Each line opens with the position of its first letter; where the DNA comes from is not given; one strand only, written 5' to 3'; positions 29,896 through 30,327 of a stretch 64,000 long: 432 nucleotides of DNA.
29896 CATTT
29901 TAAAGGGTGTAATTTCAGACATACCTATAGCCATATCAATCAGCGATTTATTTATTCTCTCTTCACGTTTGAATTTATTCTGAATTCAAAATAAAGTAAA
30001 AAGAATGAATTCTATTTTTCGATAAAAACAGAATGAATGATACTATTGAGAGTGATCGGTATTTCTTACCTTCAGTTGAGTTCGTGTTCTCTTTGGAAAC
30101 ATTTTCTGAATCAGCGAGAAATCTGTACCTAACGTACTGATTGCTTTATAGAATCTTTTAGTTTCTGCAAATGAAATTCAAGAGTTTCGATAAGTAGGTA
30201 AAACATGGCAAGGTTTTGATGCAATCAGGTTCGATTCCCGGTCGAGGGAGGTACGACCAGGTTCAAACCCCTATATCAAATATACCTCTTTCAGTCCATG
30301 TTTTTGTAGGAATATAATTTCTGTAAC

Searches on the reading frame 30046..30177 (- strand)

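Call 37: search_protein_families(library=pfam, proteins=[window:30046-30177:-], max_evalue=1)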
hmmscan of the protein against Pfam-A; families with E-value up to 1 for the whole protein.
window:30046-30177:- (44 aa): 3 families
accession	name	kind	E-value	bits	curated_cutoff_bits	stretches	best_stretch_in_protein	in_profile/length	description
PF15963.11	Myb_DNA-bind_7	-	1.9e-14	53.6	31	1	4-38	14-48/88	Myb DNA-binding like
PF00249.37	Myb_DNA-binding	-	3.5e-07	30.7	24.4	1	4-38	7-41/46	Myb-like DNA-binding domain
PF13921.12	Myb_DNA-bind_6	-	0.0086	16.7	22.9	1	4-38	4-38/60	Myb-like DNA-binding domain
